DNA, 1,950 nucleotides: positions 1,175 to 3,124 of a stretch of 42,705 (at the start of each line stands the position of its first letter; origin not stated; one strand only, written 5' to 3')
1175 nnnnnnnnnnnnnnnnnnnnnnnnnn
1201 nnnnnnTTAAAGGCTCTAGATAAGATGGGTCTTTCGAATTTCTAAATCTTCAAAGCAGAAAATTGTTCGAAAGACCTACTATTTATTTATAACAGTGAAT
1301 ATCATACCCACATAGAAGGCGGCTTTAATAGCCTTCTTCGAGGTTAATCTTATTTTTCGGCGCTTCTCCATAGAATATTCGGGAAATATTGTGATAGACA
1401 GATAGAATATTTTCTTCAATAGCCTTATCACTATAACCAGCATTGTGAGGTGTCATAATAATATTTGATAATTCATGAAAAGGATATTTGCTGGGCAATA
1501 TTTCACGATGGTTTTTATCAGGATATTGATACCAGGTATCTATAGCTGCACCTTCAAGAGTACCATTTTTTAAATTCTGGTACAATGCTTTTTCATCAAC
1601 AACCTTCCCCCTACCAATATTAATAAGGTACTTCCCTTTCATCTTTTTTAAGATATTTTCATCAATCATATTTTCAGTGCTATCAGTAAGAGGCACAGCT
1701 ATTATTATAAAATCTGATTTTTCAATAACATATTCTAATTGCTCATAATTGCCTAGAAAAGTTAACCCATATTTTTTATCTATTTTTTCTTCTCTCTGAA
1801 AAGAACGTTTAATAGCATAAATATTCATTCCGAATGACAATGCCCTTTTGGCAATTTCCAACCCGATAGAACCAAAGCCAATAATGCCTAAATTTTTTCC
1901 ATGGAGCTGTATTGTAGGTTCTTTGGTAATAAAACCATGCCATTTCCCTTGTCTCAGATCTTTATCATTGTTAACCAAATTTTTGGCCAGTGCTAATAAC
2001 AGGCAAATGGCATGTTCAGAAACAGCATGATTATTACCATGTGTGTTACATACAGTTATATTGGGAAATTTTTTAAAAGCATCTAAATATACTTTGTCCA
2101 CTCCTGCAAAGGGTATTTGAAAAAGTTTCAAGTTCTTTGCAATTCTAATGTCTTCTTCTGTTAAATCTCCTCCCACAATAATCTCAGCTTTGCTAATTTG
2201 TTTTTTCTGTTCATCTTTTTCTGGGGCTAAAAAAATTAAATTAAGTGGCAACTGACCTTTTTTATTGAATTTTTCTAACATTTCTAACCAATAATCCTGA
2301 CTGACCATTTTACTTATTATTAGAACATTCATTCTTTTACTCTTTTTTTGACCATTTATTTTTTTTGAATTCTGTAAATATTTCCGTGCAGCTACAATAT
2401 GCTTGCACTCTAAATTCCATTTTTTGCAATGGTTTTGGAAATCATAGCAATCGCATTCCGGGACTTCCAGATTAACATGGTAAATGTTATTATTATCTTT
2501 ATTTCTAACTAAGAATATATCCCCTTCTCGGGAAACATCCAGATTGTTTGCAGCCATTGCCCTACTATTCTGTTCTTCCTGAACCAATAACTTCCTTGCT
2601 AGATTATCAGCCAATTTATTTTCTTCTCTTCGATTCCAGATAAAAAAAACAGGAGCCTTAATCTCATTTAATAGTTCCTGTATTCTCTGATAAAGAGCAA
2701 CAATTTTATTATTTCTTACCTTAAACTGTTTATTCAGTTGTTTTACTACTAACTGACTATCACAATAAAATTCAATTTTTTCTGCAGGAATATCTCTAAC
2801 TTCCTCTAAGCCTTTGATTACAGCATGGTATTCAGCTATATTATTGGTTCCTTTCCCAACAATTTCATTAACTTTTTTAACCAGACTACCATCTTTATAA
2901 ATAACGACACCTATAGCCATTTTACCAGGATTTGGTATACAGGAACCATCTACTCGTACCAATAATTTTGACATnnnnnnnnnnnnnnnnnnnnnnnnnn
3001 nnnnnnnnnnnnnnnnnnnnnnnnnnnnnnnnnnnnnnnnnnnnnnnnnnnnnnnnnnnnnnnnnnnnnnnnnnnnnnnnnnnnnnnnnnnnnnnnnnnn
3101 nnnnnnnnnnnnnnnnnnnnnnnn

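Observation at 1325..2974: Single ORF fusing an RNase H-like nuclease, a SWIM zinc finger and a D-2-hydroxyacid dehydrogenase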

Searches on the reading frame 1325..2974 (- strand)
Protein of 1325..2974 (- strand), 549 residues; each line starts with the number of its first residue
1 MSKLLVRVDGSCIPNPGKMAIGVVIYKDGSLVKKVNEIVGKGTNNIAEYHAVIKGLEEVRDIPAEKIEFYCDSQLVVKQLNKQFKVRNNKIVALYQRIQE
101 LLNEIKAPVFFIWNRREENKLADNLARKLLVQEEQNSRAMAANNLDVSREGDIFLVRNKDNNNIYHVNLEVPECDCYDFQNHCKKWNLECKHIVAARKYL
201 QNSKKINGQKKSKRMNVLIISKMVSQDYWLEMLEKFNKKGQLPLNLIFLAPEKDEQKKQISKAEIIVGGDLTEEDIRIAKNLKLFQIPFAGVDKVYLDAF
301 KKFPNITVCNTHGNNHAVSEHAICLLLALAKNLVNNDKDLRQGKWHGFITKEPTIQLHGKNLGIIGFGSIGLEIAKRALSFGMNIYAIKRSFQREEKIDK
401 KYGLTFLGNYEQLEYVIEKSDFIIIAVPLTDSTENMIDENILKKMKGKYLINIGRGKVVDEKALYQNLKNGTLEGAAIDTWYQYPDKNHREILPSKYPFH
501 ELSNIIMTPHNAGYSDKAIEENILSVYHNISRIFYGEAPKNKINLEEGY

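Call 3: search_protein_families(library=pfam, proteins=[window:1325-2974:-], max_evalue=0.1)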
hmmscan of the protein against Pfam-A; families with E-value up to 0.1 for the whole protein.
window:1325-2974:- (549 aa): 10 families
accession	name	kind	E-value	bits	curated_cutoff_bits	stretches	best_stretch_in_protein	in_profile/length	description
PF02826.25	2-Hacid_dh_C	-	4.1e-48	163.5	25.1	1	324-512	2-178/178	D-isomer specific 2-hydroxyacid dehydrogenase, NAD binding domain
PF13456.12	RVT_3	-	3.2e-16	59.8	21.6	1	8-128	2-122/123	Reverse transcriptase-like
PF00075.30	RNase_H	-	8.1e-12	45.9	25.8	1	4-128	4-138/141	RNase H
PF00389.36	2-Hacid_dh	-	3.4e-11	43.4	24.6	1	219-544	3-134/134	D-isomer specific 2-hydroxyacid dehydrogenase, catalytic domain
PF03807.23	F420_oxidored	-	2.2e-08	35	21.6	1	362-453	2-91/94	NADP oxidoreductase coenzyme F420-dependent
PF03446.21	NAD_binding_2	-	4.1e-08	33.9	21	1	362-470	2-109/161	NAD binding domain of 6-phosphogluconate dehydrogenase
PF01262.27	AlaDh_PNT_C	-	1.8e-05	24.7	23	1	358-446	27-120/214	Alanine dehydrogenase/PNT, C-terminal domain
PF07991.19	KARI_N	-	0.00026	21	20.6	1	357-460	2-100/165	Acetohydroxy acid isomeroreductase, NADPH-binding domain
PF13241.12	NAD_binding_7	-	0.0089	17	22.1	1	355-431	3-73/104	Putative NAD(P)-binding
PF02254.24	TrkA_N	-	0.03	15.1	23.8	1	364-436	3-77/116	TrkA-N domain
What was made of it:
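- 2585..2974 (-): Residues 1-130: archaeal-type (Sto/Halo/LC11/Rv2228c-like) type-1 RNase H domain. DEDD = D9, E48, D72, D123. R116 occupies the place of E. coli His124. Pfam RVT_3 E 3e-16 and RNase_H E 8e-12 (call 3).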

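Call 4: search_protein_families(library=ncbifam, proteins=[window:1325-2974:-], max_evalue=0.1)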
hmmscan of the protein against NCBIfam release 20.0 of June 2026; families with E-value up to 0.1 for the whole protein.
window:1325-2974:- (549 aa): 41 families (the best 25 are shown)
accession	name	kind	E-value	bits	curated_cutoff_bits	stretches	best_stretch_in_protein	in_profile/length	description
TIGR01327.1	PGDH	equivalog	1.2e-45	156.3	454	1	252-545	30-312/525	phosphoglycerate dehydrogenase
NF009714.1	PRK13243.1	equivalog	7.6e-45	153.7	455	1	270-545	56-324/332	glyoxylate reductase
NF041369.1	Dhydh_Halo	equivalog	4.2e-43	147.7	400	1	290-543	64-304/305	D-2-hydroxyacid dehydrogenase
NF005027.0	PRK06436.1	equivalog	4.5e-43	147.5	261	1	275-546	43-291/303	2-hydroxyacid dehydrogenase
NF005069.0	PRK06487.1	equivalog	6.2e-43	147.1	448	1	252-542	38-318/320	2-hydroxyacid dehydrogenase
NF005750.0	PRK07574.1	equivalog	1.5e-41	142.7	329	1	260-519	88-342/386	NAD-dependent formate dehydrogenase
NF008759.0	PRK11790.1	equivalog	5e-38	130.8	404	1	232-522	24-305/410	phosphoglycerate dehydrogenase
NF005387.0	PRK06932.1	equivalog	7.1e-38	130.3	492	1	259-531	41-307/314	2-hydroxyacid dehydrogenase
NF011938.0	PRK15409.1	equivalog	3.4e-34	118.3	492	1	249-541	31-316/324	glyoxylate/hydroxypyruvate reductase GhrB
NF006263.0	PRK08410.1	equivalog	8.1e-34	117.4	389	1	233-533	16-306/311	D-2-hydroxyacid dehydrogenase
NF041175.1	RNAseHI_Thmprot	equivalog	2.3e-26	92.3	140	1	5-130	3-133/143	ribonuclease HI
NF005567.0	PRK07238.1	equivalog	4.3e-26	92.1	326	1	2-143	2-144/378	bifunctional RNase H/acid phosphatase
NF000492.1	vanH_gen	exception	8.7e-24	84.1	540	1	305-523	89-300/312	D-lactate dehydrogenase VanH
NF001309.0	PRK00257.1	equivalog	1.4e-20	73.7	434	1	354-538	111-282/379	4-phosphoerythronate dehydrogenase PdxB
NF041306.1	RnaseHI_Halo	equivalog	3.5e-20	72.7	300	1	6-128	72-193/197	ribonuclease HI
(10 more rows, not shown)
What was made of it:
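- On Named 2HADH equivalogs (PGDH, GRHPR, GhrA/B, FDH, D-LDH, PdxB): The best scores are 147-156 bits, against cut-offs of 261-455 (call 4).
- Tried and rejected: A formate-dehydrogenase reading of the dehydrogenase (DxW..P motif resemblance): the FDH position holds Gln where this protein has Tyr, and the NCBIfam FDH score is far below its cut-off (call 4).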

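Call 5: find_homologous_proteins(query=window:1325-2974:-, max_evalue=1e-10)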
Query window:1325-2974:- (549 aa): 500 proteins with E <= 1e-10 among 8000 candidates; the best 120 are listed.
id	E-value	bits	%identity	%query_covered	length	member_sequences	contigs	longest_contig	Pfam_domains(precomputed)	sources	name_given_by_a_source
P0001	0.0e+0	1236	100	100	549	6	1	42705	PF13456.13,PF00075.31,PF03446.22,PF00389.37,PF02826.26,PF01262.28,PF03807.24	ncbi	-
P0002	0.0e+0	1104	87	100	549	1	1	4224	PF13456.13,PF00075.31,PF03446.22,PF00389.37,PF02826.26,PF03807.24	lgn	-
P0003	0.0e+0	1104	87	100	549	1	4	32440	PF13456.13,PF00075.31,PF03446.22,PF00389.37,PF02826.26,PF03807.24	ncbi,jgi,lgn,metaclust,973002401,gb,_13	jgi:phosphoglycerate dehydrogenase-like enzyme/ribonuclease HI|metaclust:\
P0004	0.0e+0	1103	87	100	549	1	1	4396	PF13456.13,PF00075.31,PF03446.22,PF00389.37,PF02826.26,PF03807.24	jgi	jgi:phosphoglycerate dehydrogenase-like enzyme/ribonuclease HI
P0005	0.0e+0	1101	87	100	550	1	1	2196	PF13456.13,PF00075.31,PF03446.22,PF00389.37,PF02826.26,PF03807.24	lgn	-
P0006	0.0e+0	1101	88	100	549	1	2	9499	PF13456.13,PF00075.31,PF03446.22,PF00389.37,PF02826.26,PF01262.28,PF03807.24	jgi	jgi:phosphoglycerate dehydrogenase-like enzyme/ribonuclease HI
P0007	0.0e+0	1101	87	100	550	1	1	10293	PF13456.13,PF00075.31,PF03446.22,PF00389.37,PF02826.26,PF03807.24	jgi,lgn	jgi:phosphoglycerate dehydrogenase-like enzyme/ribonuclease HI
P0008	0.0e+0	1099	87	100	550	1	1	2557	PF13456.13,PF00075.31,PF03446.22,PF00389.37,PF02826.26,PF03807.24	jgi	jgi:phosphoglycerate dehydrogenase-like enzyme/ribonuclease HI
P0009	0.0e+0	1098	87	100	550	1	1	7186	PF13456.13,PF00075.31,PF03446.22,PF00389.37,PF02826.26,PF03807.24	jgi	jgi:phosphoglycerate dehydrogenase-like enzyme/ribonuclease HI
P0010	0.0e+0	1098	88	100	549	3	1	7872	PF13456.13,PF00075.31,PF03446.22,PF00389.37,PF02826.26,PF01262.28,PF03807.24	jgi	jgi:phosphoglycerate dehydrogenase-like enzyme/ribonuclease HI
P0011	0.0e+0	1056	87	97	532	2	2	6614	PF13456.13,PF00075.31,PF03446.22,PF00389.37,PF02826.26,PF03807.24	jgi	jgi:phosphoglycerate dehydrogenase-like enzyme/ribonuclease HI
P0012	0.0e+0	1021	81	100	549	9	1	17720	PF13456.13,PF00075.31,PF03446.22,PF00389.37,PF02826.26,PF01262.28,PF03807.24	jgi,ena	-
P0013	4.3e-295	997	80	100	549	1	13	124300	PF13456.13,PF00075.31,PF03446.22,PF00389.37,PF02826.26,PF01262.28,PF03807.24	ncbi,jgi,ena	jgi:phosphoglycerate dehydrogenase-like enzyme/ribonuclease HI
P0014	1.8e-288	976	76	100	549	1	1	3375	PF13456.13,PF00075.31,PF03446.22,PF00389.37,PF02826.26,PF01262.28,PF03807.24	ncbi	-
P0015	2.0e-286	969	76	100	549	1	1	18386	PF13456.13,PF00075.31,PF03446.22,PF00389.37,PF02826.26,PF01262.28,PF03807.24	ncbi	-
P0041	3.3e-251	853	67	100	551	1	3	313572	PF13456.13,PF00075.31,PF03446.22,PF00389.37,PF02826.26,PF01262.28,PF03807.24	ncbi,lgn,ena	-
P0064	8.4e-191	653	53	100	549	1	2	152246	PF13456.13,PF00075.31,PF00389.37,PF02826.26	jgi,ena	-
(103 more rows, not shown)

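Call 10: find_encoding_contigs(protein=P0064, flank=8000, max_places=3)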
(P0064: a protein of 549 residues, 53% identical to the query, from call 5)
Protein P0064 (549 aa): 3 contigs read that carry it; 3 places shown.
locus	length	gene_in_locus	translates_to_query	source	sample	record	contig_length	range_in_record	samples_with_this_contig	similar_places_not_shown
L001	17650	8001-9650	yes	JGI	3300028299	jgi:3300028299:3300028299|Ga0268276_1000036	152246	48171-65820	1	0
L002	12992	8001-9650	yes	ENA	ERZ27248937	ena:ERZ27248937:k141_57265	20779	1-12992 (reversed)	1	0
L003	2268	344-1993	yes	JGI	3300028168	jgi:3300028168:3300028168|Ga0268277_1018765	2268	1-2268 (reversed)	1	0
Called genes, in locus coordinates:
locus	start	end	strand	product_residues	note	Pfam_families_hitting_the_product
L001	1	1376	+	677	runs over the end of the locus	PF22745:Nlig-Ia, PF01653:DNA_ligase_aden, PF03120:OB_DNA_ligase, PF03119:DNA_ligase_ZBD, PF14520:HHH_5 (faint), PF12826:HHH_2, PF00533:BRCT, PF12738:PTCB-BRCT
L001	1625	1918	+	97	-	PF02686:GatC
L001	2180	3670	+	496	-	PF01425:Amidase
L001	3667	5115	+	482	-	PF02934:GatB_N, PF02637:GatB_Yqey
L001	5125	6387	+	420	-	PF05977:MFS_3, PF07690:MFS_1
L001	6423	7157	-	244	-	-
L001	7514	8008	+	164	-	PF18306:LDcluster4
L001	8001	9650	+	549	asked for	PF00075:RNase_H, PF13456:RVT_3, PF00389:2-Hacid_dh, PF02826:2-Hacid_dh_C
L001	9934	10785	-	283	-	PF01145:Band_7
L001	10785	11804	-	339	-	PF01145:Band_7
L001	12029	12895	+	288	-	PF01116:F_bP_aldolase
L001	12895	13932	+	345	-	PF00365:PFK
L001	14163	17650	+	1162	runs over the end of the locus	PF02811:PHP, PF07733:DNA_pol3_alpha, PF17657:DNA_pol3_finger, PF14579:HHH_6, PF01336:tRNA_anti-codon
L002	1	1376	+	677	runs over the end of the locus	PF22745:Nlig-Ia, PF01653:DNA_ligase_aden, PF03120:OB_DNA_ligase, PF03119:DNA_ligase_ZBD, PF14520:HHH_5 (faint), PF12826:HHH_2, PF00533:BRCT, PF12738:PTCB-BRCT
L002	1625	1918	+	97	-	PF02686:GatC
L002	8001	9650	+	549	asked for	PF00075:RNase_H, PF13456:RVT_3, PF00389:2-Hacid_dh, PF02826:2-Hacid_dh_C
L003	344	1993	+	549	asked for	PF00075:RNase_H, PF13456:RVT_3, PF00389:2-Hacid_dh, PF02826:2-Hacid_dh_C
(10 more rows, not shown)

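Call 11: find_encoding_contigs(protein=P0041, flank=8000, max_places=3)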
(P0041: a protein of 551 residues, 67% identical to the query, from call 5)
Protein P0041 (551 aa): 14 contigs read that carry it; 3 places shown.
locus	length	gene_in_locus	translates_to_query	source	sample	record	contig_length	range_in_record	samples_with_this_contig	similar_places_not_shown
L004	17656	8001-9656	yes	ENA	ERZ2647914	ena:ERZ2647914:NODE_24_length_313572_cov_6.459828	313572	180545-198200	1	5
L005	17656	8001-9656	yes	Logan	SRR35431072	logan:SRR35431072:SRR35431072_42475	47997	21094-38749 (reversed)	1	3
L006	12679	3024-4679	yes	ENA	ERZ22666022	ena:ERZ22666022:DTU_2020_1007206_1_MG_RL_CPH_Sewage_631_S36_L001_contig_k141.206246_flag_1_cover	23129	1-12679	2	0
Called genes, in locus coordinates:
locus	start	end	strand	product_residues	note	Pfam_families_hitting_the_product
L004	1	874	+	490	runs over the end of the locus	PF01425:Amidase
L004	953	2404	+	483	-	PF02934:GatB_N, PF02637:GatB_Yqey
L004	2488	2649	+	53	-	PF00301:Rubredoxin, PF21349:RUBY_RBDX (faint)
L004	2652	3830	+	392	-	PF00753:Lactamase_B, PF19583:ODP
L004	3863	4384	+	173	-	-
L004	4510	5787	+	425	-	PF05977:MFS_3, PF07690:MFS_1, PF00083:Sugar_tr (weak), PF07690:MFS_1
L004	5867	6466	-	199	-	-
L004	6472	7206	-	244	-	-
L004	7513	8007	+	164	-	PF18306:LDcluster4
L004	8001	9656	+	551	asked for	PF00075:RNase_H, PF13456:RVT_3, PF01262:AlaDh_PNT_C (faint), PF00389:2-Hacid_dh, PF02826:2-Hacid_dh_C, PF03446:NAD_binding_2 (weak), PF03807:F420_oxidored (weak)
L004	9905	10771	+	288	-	PF01116:F_bP_aldolase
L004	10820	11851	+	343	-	PF00365:PFK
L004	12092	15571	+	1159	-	PF02811:PHP, PF07733:DNA_pol3_alpha, PF17657:DNA_pol3_finger, PF14579:HHH_6, PF01336:tRNA_anti-codon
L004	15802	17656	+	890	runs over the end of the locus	PF02739:5_3_exonuc_N, PF01367:5_3_exonuc, PF01612:DNA_pol_A_exo1 (weak), PF22619:DNA_polI_exo1 (weak), PF00476:DNA_pol_A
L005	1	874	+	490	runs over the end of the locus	PF01425:Amidase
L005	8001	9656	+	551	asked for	PF00075:RNase_H, PF13456:RVT_3, PF01262:AlaDh_PNT_C (faint), PF00389:2-Hacid_dh, PF02826:2-Hacid_dh_C, PF03446:NAD_binding_2 (weak), PF03807:F420_oxidored (weak)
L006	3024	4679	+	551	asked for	PF00075:RNase_H, PF13456:RVT_3, PF01262:AlaDh_PNT_C (faint), PF00389:2-Hacid_dh, PF02826:2-Hacid_dh_C, PF03446:NAD_binding_2 (weak), PF03807:F420_oxidored (weak)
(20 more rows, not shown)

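Call 15: predict_structure(alignment_id=A1)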
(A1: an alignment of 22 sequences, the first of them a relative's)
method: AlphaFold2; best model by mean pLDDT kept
length: 549 residues; sequences in the alignment: 22
mean_pLDDT: 80.0   pTM: 0.53
mean pLDDT of the five models: 80.0, 79.8, 79.7, 74.3, 67.4
residues with pLDDT >= 90: 169; 70-90: 259; 50-70: 88; < 50: 33
segments of 3 or more residues with pLDDT < 50: 172-175, 177-186, 205-212, 392-395, 482-485
pLDDT, mean of each block of 10 residues (from residue 1): 87 74 90 88 84 94 91 89 87 92 91 74 84 72 77 77 75 48 52 74 51 81 89 88 90 91 92 91 88 75 89 73 85 55 53 63 89 87 87 56 84 92 87 87 94 81 93 87 50 72 81 71 91 85 73
secondary structure, 60 per line:
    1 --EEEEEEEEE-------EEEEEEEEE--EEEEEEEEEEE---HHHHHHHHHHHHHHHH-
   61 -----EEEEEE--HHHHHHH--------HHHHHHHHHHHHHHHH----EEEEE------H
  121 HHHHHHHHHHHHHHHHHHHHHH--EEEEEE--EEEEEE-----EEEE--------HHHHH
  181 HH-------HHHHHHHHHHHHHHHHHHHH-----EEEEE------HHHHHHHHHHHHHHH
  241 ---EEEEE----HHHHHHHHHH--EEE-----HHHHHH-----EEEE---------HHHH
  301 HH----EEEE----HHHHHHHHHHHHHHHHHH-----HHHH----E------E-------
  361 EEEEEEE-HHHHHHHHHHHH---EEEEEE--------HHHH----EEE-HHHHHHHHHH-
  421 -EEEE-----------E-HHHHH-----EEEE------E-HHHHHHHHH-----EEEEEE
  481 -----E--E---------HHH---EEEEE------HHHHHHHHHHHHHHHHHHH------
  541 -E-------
elements in order: E3-11 E19-27 E30-40 H44-59 E66-71 H74-80 H89-104 E109-113 H120-142 E145-150 E153-158 E164-167 H176-182 H190-209 E215-219 H226-240 E244-248 H253-262 E265-267 H273-278 E284-287 H297-302 E307-310 H315-332 H338-341 E361-367 H369-380 E384-389 H398-401 E406-408 H410-419 E422-425 H439-443 E449-452 H461-469 E475-480 E505-509 H516-534
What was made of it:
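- The AF2 inter-domain arrangement is uncertain (pTM 0.53, call 15), so nothing can be said about contacts between the nuclease and the dehydrogenase. No inter-domain interface is predicted with confidence (call 15).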

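Call 19: find_related_loci(query=A1, collection=genome_contigs, flank=6000)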
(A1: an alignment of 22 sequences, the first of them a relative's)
Query A1 (549 aa) in genome_contigs; peptide patterns used: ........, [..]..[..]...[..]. (x = any residue, [..] = any of these).
302 stretches matched a pattern; 264 encode a relative of the query (tblastn E <= 1e-3); the best 80 are kept; 78 distinct loci.
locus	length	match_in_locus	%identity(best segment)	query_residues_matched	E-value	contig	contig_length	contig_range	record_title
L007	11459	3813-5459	72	1-549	0e+0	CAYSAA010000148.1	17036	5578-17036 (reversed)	MAG TPA_asm: uncultured Atribacterota bacterium isolate SRP067234_co1_85 genome assembly, contig: k99_869821, whole geno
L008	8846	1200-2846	70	1-549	0e+0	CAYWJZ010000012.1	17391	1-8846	MAG TPA_asm: uncultured Atribacterota bacterium isolate SRP252850_co1_48 genome assembly, contig: NODE_5980_length_17391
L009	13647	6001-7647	67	1-549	0e+0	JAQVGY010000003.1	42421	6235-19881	MAG: Atribacterota bacterium isolate STE_193 NODE_1601_length_42421_cov_22.779401_Sandtown_E, whole genome shotgun seque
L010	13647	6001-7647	68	1-549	0e+0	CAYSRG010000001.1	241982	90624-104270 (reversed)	MAG TPA_asm: uncultured Atribacterota bacterium isolate SRP241326_co4_255 genome assembly, contig: NODE_32_length_241982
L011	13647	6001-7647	68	1-549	0e+0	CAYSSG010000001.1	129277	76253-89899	MAG TPA_asm: uncultured Atribacterota bacterium isolate SRP192927_co6_450 genome assembly, contig: NODE_72_length_129277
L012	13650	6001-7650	68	1-549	0e+0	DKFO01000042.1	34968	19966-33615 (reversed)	MAG TPA_asm: Candidatus Atribacteria bacterium UBA6794 UBA6794_contig_1278, whole genome shotgun sequence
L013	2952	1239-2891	67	1-549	0e+0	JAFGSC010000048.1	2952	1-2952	MAG: Candidatus Atribacteria bacterium isolate Zod_Metabat.864 k87_1168018, whole genome shotgun sequence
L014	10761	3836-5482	68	1-549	0e+0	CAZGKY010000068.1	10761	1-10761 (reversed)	MAG TPA_asm: uncultured Atribacterota bacterium isolate binchicken_co43_368 genome assembly, contig: NODE_10955_length_1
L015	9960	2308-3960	67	1-549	0e+0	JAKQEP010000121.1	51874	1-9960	MAG: Candidatus Atribacteria bacterium isolate USDE_maxbin.108 k141_713349, whole genome shotgun sequence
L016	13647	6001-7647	63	1-549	0e+0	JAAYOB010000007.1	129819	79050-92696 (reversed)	MAG: Candidatus Stramentimicrobium fermentans isolate AS21ysBPME_310 25948_AS21, whole genome shotgun sequence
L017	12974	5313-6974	63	1-549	0e+0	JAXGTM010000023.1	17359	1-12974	MAG: Atribacterota bacterium isolate AnMBR.bin397 bin397_23, whole genome shotgun sequence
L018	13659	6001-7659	64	1-542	0e+0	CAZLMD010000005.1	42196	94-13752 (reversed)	MAG TPA_asm: uncultured Atribacterota bacterium isolate binchicken_co39_261 genome assembly, contig: NODE_2152_length_42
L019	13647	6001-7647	76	1-549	0e+0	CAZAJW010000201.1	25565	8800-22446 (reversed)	MAG TPA_asm: uncultured Atribacterota bacterium isolate SRP067234_co1_54 genome assembly, contig: k99_366248, whole geno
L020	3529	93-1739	54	1-549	0e+0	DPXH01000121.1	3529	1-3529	MAG TPA_asm: Candidatus Sediminicultor tertius isolate UBA9311 contig_3777, whole genome shotgun sequence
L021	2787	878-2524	53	1-549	0e+0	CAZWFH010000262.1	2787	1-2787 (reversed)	MAG TPA_asm: uncultured Atribacterota bacterium isolate binchicken_co228_37 genome assembly, contig: NODE_67987_length_2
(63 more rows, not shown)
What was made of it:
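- The same architecture occurs at about 549 aa in more than 120 clusters at 90% identity, from independent NCBI, JGI, ENA and Logan assemblies (call 5), and in about 41 species genomes (call 19).
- Tried and rejected: Assembly or frameshift artefact: rejected (calls 5, 19).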
